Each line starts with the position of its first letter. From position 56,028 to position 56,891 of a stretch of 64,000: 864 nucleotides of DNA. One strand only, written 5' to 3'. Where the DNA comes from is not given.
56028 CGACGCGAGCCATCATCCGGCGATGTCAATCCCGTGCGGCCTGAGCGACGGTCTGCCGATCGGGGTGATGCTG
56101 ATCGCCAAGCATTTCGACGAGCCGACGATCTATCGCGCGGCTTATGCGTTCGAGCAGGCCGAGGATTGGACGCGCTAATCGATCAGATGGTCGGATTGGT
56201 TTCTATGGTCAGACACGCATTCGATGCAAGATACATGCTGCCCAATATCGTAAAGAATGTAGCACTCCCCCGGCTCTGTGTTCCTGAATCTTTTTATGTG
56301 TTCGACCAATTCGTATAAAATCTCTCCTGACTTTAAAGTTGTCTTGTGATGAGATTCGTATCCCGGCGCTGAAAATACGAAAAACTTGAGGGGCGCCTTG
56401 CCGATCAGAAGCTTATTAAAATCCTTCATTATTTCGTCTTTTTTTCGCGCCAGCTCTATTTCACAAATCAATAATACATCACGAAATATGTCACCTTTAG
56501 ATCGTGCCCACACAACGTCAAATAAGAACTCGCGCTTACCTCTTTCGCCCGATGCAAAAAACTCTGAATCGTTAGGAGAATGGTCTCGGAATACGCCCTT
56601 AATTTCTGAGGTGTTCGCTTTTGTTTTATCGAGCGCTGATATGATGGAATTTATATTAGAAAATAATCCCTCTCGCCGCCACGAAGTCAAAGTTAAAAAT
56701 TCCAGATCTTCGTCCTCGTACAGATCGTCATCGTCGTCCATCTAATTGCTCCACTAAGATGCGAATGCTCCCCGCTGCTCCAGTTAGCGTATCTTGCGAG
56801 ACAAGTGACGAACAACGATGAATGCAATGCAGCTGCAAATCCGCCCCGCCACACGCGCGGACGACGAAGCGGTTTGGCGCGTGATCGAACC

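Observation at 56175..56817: AT-rich islet with a single orphan gene encoding a poly-acidic-N-terminus protein; candidate horizontally acquired toxin/defence/nuclease-like factor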

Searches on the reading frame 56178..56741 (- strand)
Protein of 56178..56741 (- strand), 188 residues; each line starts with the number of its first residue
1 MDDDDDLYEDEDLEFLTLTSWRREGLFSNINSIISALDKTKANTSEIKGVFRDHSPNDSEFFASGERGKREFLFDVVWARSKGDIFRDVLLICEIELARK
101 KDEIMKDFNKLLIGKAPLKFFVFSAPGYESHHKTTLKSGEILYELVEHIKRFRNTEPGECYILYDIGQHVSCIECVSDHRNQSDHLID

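Call 4: search_protein_families(library=pfam, proteins=[window:56178-56741:-], max_evalue=10)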
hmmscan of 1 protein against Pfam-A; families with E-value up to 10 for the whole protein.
window:56178-56741:- (188 aa): 0 families

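Call 5: search_protein_families(library=padloc, proteins=[window:56178-56741:-], max_evalue=10)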
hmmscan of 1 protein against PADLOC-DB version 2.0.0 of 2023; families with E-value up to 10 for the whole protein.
window:56178-56741:- (188 aa): 0 families

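Call 6: search_protein_families(library=ncbifam, proteins=[window:56178-56741:-], max_evalue=10)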
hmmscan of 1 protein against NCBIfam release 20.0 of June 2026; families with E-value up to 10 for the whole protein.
window:56178-56741:- (188 aa): 0 families

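Call 7: search_solved_structures(query=window:56178-56741:-, max_evalue=10)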
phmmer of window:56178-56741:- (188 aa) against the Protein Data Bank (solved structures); distinct sequences matched with E-value up to 10: 5.
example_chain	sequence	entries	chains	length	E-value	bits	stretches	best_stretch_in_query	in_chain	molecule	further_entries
7n2b_A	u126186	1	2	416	0.007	19.5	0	136-168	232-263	Transcription factor ETV6,Transcription factor ETV6,Transcription factor ETV6,3TEL-rigid-D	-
5l0p_A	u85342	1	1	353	0.0092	19.1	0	136-158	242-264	Transcription factor ETV6, Transcription factor ETV6, Transcription factor ETV6, Ferric up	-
9o0h_B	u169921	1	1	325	0.17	14.9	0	136-155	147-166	Transcription factor ETV6,Non-receptor tyrosine-protein kinase TNK1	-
9e4q_A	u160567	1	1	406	0.38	13.8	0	136-154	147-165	Transcription factor ETV6,DARPin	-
6dgg_A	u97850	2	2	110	1.1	12.3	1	24-93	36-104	RpfR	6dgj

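Call 8: find_homologous_proteins(query=window:56178-56741:-, max_evalue=0.001)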
Query window:56178-56741:- (188 aa): 1 proteins with E <= 0.001 among 47 candidates.
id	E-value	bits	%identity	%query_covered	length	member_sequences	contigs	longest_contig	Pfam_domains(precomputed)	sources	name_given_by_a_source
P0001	1.1e-122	425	100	100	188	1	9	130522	-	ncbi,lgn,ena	-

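Call 12: find_encoding_contigs(protein=P0001, flank=10000, max_places=10)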
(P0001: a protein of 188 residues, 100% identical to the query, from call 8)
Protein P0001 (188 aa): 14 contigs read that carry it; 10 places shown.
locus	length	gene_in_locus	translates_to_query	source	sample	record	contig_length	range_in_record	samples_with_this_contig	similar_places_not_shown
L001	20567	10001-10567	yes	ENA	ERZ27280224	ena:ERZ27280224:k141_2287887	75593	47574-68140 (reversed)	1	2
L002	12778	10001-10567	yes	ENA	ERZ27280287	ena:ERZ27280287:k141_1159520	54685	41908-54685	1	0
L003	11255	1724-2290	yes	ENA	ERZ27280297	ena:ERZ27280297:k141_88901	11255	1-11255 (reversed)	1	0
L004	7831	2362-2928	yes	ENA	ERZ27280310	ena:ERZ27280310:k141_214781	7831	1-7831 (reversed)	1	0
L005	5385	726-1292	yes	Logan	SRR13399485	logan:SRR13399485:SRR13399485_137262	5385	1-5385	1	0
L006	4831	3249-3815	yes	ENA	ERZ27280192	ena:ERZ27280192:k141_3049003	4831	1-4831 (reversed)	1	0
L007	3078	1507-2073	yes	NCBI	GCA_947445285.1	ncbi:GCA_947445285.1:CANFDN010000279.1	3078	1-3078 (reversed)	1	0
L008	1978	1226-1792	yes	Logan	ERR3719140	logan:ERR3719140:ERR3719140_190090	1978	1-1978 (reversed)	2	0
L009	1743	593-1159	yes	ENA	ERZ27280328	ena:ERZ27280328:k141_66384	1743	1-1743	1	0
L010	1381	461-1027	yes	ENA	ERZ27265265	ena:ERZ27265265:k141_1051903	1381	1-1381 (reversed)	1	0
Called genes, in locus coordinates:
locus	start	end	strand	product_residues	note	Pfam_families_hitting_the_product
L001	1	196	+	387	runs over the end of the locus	PF04055:Radical_SAM, PF06969:HemN_C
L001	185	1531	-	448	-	PF04348:LppC (weak), PF13458:Peripla_BP_6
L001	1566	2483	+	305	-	PF00590:TP_methylase, PF23016:RsmI_C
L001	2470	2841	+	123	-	PF02021:UPF0102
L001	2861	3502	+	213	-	PF04972:BON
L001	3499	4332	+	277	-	PF13428:TPR_14 (faint), PF13369:Transglut_core2, PF13371:TPR_9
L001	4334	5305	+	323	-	PF02951:GSH-S_N, PF02955:GSH-S_ATP, PF08443:RimK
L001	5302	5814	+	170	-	PF12973:Cupin_7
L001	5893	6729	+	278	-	PF05721:PhyH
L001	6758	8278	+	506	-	PF13541:ChlI, PF00158:Sigma54_activat (faint), PF01078:Mg_chelatase, PF07728:AAA_5, PF00493:MCM (weak), PF13335:Mg_chelatase_C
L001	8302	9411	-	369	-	PF03069:FmdA_AmdA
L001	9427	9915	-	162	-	PF13302:Acetyltransf_3 (weak), PF13673:Acetyltransf_10 (weak), PF00583:Acetyltransf_1, PF13508:Acetyltransf_7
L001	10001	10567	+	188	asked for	-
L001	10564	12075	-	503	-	PF01425:Amidase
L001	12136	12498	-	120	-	PF11969:DcpS_C, PF01230:HIT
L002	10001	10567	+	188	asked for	-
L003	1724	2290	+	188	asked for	-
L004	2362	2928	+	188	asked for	-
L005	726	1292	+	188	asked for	-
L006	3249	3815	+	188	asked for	-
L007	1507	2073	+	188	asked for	-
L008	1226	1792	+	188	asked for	-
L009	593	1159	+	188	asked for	-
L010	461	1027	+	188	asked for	-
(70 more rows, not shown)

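Call 14: predict_structure(protein=window:56178-56741:-)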
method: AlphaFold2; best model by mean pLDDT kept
length: 188 residues; sequences in the alignment: 1
mean_pLDDT: 34.7   pTM: 0.24
mean pLDDT of the five models: 34.7, 31.7, 31.4, 29.6, 27.6
residues with pLDDT >= 90: 0; 70-90: 0; 50-70: 9; < 50: 179
segments of 3 or more residues with pLDDT < 50: 9-67, 69-188
pLDDT, mean of each block of 10 residues (from residue 1): 56 26 34 36 32 32 40 39 32 40 34 30 28 29 40 34 32 35 29
secondary structure, 60 per line:
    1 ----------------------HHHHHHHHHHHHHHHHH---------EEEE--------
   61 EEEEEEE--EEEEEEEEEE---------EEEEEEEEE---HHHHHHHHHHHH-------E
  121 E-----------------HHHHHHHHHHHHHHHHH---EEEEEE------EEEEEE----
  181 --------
elements in order: H23-39 E49-52 E61-67 E70-79 E89-97 H101-112 H139-155 E159-164 E171-176

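Call 19: search_protein_representatives(protein=window:56178-56741:-)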
Query: 188 residues. Proteins with E-value up to 0.001 (for the whole library): 92; up to 1e-10: 9; up to 1e-30: 1. The best 92 are listed.
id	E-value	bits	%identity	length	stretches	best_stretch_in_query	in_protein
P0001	3.5e-123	424.8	100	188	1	1-188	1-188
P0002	1.6e-23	99.9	50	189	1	63-171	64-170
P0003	2.9e-20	89.2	45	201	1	41-169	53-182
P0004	1.6e-19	86.8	40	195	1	45-171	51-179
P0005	1.3e-17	80.6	51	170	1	63-166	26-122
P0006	3.5e-17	79.2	38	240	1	42-168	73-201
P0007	4.3e-15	72.4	33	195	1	34-170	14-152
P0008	2.5e-13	66.6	40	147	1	62-168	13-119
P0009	4.9e-11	59.1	34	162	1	69-171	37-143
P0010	1.3e-08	51.2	38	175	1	69-168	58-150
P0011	2.4e-08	50.4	38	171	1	69-166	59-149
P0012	2.8e-08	50.2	34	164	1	39-167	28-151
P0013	1.4e-07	47.9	37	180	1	53-169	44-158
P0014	1.6e-07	47.7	39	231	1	60-165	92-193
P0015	2.5e-07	47.1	38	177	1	67-163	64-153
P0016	2.5e-07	47.0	46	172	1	66-164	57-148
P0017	3.4e-07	46.6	34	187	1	40-168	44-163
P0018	3.4e-07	46.6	39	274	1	68-167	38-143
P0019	1.5e-06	44.5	36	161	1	57-162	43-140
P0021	2.4e-06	43.8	38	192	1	65-163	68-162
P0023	3.0e-06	43.5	36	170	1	41-163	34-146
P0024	3.3e-06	43.4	36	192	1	60-170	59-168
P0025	4.6e-06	42.9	34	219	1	59-165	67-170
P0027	6.8e-06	42.4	36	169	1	62-166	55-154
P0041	2.9e-05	40.3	37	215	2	100-168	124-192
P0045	4.2e-05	39.8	33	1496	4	116-158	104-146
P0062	2.7e-04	37.2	33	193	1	66-167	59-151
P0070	3.7e-04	36.7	36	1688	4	115-154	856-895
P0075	4.1e-04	36.6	36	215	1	69-167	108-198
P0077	4.6e-04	36.4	35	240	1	44-163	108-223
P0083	6.3e-04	36.0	42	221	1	70-163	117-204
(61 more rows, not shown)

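Call 23: search_protein_families(library=pfam, alignment_id=A1, max_evalue=0.1)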
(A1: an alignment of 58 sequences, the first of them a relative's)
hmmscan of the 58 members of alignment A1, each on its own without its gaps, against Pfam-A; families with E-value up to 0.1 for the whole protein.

A. member 1, P0001 (188 aa): 0 families

B. families by the number of members that match (of 58 scanned): 14 families
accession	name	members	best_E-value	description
PF21740.2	DUF6866_C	1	0.0058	Family of unknown function (DUF6866) C-terminal domain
PF11728.13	ArAE_1_C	1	0.01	Putative aromatic acid exporter C-terminal domain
PF13907.11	CHD1-like_C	1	0.015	Chromodomain-helicase-DNA-binding protein 1-like, C-terminal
PF19995.5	iSTAND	1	0.019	inactive STAND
PF09376.16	NurA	1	0.042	NurA domain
PF13470.12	PIN_3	1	0.056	PIN domain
PF20335.4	DUF6630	1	0.056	Domain of unknown function (DUF6630)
PF00993.25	MHC_II_alpha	1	0.06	Class II histocompatibility antigen, alpha domain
PF00647.24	EF1G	1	0.071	Elongation factor 1 gamma, conserved domain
PF16722.10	SAPIS-gp6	1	0.076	Pathogenicity island protein gp6 in Staphylococcus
PF08811.16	DUF1800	1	0.083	Protein of unknown function (DUF1800)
PF00208.27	ELFV_dehydrog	1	0.086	Glutamate/Leucine/Phenylalanine/Valine dehydrogenase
PF25504.1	HEAT_5MP1_2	1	0.097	5MP1/2 HEAT domain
PF19875.4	DUF6348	1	0.099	Family of unknown function (DUF6348)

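Call 24: search_solved_structures(query=A1, max_evalue=10, show_alignments=3)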
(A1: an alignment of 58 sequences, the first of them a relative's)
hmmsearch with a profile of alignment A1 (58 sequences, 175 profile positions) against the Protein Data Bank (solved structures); distinct sequences matched with E-value up to 10: 1.
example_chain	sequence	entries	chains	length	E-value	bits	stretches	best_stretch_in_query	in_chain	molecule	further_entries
4hhu_A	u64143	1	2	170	0.61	12.9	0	109-140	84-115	OR280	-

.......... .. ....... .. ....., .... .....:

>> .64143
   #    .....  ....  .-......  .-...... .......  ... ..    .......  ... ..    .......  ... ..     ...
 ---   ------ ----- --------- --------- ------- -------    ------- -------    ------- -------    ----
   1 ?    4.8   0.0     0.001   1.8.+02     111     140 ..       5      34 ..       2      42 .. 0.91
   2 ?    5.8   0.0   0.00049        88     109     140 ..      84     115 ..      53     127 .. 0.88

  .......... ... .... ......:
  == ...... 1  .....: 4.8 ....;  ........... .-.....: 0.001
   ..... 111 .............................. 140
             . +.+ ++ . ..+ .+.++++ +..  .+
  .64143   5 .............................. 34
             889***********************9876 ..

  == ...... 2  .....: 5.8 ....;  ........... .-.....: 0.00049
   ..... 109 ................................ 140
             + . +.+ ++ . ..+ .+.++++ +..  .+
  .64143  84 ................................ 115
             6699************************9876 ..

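Call 25: find_homologous_proteins(query=A1, max_evalue=0.00001)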
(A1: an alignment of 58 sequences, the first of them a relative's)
Query A1 (58 sequences) (188 aa, profile of the alignment): 8 proteins with E <= 0.00001 among 4066 candidates.
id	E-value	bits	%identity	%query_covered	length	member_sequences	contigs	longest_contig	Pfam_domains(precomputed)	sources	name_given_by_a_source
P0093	2.8e-39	152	32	50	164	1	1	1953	-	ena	-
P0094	4.3e-39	152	38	29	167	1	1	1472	-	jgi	jgi:hypothetical protein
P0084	8.7e-37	144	31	69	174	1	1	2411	-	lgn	-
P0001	1.4e-35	140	100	100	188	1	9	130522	-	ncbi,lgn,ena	-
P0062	3.7e-34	136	32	64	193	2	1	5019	-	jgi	jgi:hypothetical protein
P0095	1.1e-33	134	30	51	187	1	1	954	-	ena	-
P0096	7.3e-32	128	33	51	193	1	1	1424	-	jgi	jgi:hypothetical protein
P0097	3.8e-23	100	29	47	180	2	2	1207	-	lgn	-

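Call 26: predict_structure(alignment_id=A1)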
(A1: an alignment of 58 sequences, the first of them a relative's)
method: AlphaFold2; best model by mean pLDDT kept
length: 188 residues; sequences in the alignment: 58
mean_pLDDT: 83.0   pTM: 0.81
mean pLDDT of the five models: 83.0, 82.9, 82.9, 82.8, 82.6
residues with pLDDT >= 90: 107; 70-90: 36; 50-70: 36; < 50: 9
segments of 3 or more residues with pLDDT < 50: 179-182, 186-188
pLDDT, mean of each block of 10 residues (from residue 1): 55 56 77 93 95 95 88 94 92 94 96 96 81 70 93 90 89 68 48
secondary structure, 60 per line:
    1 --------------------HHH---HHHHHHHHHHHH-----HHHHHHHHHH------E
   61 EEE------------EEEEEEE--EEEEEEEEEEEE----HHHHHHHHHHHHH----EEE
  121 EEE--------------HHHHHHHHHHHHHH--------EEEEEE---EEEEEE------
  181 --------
elements in order: H27-38 H44-53 E60-63 E76-82 E85-96 H101-113 E118-123 H138-151 E160-165 E169-174

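Call 27: find_encoding_contigs(protein=P0002, flank=8000, max_places=4)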
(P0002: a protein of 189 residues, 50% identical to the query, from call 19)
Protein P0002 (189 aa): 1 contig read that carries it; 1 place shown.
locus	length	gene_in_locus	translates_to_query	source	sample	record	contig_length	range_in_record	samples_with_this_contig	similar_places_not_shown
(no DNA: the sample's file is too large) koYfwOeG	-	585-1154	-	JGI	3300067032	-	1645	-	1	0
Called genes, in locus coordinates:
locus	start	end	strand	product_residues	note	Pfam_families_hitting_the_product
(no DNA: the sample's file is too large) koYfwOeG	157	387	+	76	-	PF04014:MazE_antitoxin (weak)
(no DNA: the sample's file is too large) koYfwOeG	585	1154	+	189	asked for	-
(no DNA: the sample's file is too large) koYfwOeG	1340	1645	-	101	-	?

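Call 28: find_encoding_contigs(protein=P0003, flank=8000, max_places=4)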
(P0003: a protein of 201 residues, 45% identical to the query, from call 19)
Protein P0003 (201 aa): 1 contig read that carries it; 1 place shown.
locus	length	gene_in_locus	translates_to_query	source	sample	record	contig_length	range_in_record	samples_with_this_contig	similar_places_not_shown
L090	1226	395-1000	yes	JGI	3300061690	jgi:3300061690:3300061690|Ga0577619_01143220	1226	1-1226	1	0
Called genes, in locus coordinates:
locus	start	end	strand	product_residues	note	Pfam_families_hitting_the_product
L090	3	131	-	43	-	?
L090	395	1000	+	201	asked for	-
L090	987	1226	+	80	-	?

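Call 32: find_encoding_contigs(protein=P0062, flank=8000, max_places=4)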
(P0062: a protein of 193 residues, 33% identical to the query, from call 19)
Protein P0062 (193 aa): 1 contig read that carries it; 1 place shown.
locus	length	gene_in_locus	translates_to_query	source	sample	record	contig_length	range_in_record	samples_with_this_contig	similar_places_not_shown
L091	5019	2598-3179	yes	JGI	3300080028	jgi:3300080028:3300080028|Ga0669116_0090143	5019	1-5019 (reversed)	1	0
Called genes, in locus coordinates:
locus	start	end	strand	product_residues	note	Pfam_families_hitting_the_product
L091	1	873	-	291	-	?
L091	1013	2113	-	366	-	PF02684:LpxB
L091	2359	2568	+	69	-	-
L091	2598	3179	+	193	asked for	-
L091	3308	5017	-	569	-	?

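Call 33: find_encoding_contigs(protein=P0004, flank=8000, max_places=4)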
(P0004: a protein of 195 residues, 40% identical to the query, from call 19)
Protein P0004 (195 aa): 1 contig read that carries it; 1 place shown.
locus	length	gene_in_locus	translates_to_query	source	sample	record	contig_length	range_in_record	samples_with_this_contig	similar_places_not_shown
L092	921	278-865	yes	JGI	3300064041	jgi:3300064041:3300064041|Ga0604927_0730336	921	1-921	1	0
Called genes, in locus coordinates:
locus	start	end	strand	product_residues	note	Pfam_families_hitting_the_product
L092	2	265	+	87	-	?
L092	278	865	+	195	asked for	-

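Call 35: fold_search(model_id=the predicted structure, library=pdb)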
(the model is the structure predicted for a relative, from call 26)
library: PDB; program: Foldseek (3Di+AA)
matches with E <= 10: 578; with E <= 0.001: 0
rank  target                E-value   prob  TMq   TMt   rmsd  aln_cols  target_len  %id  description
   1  7edb_A                1.7e-02  0.89  0.32  0.20   8.2       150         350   12  EcoT38I restriction endonuclease complexed with DNA (released 2022-03-16)
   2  5csk_B                2.3e-02  0.47  0.30  0.05   8.3       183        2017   11  Crystal structure of yeast acetyl-CoA carboxylase, unbiotinylated (released 2015-10-28)
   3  5csl_B                4.6e-02  0.51  0.33  0.05   7.7       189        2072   12  Crystal structure of the 500 kD yeast acetyl-CoA carboxylase holoenzyme dimer (released 2015-10-28)
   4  4f0p_C                9.6e-02  0.15  0.20  0.11  15.5       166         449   10  MspJI Restriction Endonuclease - P31 Form (released 2012-08-08)
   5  5trc_A                1.0e-01  0.33  0.32  0.18   8.3       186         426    9  Crystal structure of phosphorylated AC3-AC5 domains of yeast acetyl-CoA carboxylase (released 2016-12-07)
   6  4f0p_B                1.2e-01  0.38  0.28  0.14   9.5       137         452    9  MspJI Restriction Endonuclease - P31 Form (released 2012-08-08)
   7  9jsz_J                1.2e-01  0.16  0.20  0.12  11.6       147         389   12  active NbaSPARDA complexes (released 2025-04-02)
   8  7e8r                  1.4e-01  0.35  0.27  0.18   8.7       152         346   10  EcoT38I restriction endonuclease (released 2022-03-02)
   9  5i6i_A                1.8e-01  0.41  0.36  0.07   9.0       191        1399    9  Crystal structure of a dBCCP-variant of Chaetomium thermophilum acetyl-CoA carboxylase (released 2016-04-20)
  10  4dav_A                1.9e-01  0.13  0.20  0.18  10.5       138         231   14  The structure of Pyrococcus Furiosus SfsA in complex with DNA (released 2014-10-01)
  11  5csl_A                2.1e-01  0.21  0.30  0.05   6.9       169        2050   12  Crystal structure of the 500 kD yeast acetyl-CoA carboxylase holoenzyme dimer (released 2015-10-28)
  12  5cs4_B                2.6e-01  0.14  0.28  0.17   7.4       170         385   10  Crystal structure of domains AC3-AC5 of yeast acetyl-CoA carboxylase (released 2015-10-28)
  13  5tgx_A                2.8e-01  0.21  0.26  0.23  11.0       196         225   10  Restriction/modification system-Type II R-SwaI complexed with partially cleaved DNA (released 2016-12-21)
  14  8a4a_A                2.9e-01  0.25  0.32  0.29   9.9       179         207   12  Structure of human Rep15 in complex with bovine Rab3C. (released 2022-08-10)
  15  8q44_A                3.1e-01  0.38  0.33  0.16   7.6       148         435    6  Crystal structure of cA4-bound Can2 (E364R) in complex with oligo-T DNA (released 2023-11-22)
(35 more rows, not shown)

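Call 44: list_cluster_members(proteins=[P0005, P0006, P0007, P0008, P0009, P0010, P0011, P0012, P0013, P0014])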
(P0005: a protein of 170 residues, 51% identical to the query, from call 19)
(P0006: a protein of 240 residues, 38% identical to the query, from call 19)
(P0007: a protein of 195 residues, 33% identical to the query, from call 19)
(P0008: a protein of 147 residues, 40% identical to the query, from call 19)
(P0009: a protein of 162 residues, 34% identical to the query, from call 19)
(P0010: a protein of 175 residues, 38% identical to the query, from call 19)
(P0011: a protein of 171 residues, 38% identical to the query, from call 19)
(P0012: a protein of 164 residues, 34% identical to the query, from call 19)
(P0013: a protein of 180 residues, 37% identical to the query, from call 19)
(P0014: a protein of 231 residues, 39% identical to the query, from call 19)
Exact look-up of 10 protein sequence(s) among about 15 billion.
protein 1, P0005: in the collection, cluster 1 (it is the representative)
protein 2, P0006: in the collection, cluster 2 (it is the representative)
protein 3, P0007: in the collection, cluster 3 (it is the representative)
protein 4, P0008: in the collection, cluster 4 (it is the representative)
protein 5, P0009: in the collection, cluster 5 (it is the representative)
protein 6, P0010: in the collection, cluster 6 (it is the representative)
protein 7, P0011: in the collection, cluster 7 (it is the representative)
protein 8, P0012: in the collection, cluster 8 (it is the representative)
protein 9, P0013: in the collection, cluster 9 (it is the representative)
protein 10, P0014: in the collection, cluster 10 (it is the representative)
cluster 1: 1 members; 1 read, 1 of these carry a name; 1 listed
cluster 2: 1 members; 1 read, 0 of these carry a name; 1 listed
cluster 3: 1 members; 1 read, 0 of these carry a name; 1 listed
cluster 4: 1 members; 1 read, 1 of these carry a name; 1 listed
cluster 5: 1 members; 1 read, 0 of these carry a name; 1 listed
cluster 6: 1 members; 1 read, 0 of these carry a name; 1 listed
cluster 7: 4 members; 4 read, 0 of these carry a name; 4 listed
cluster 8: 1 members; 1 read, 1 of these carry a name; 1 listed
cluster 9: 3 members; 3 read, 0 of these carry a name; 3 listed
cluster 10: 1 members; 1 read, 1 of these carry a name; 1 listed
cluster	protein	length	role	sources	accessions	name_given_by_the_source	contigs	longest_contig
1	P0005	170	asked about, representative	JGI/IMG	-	hypothetical protein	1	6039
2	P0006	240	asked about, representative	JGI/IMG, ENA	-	-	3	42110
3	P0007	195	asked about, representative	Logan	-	-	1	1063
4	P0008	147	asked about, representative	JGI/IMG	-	hypothetical protein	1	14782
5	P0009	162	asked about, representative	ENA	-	-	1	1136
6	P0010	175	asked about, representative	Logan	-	-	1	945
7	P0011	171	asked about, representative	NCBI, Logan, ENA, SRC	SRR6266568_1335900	-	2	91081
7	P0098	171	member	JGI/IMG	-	-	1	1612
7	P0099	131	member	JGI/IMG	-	-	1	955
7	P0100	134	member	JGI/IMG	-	-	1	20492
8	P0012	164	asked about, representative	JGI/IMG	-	hypothetical protein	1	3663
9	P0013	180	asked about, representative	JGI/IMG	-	-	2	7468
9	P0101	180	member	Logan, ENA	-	-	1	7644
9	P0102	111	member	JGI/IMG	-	-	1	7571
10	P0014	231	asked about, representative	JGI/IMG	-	hypothetical protein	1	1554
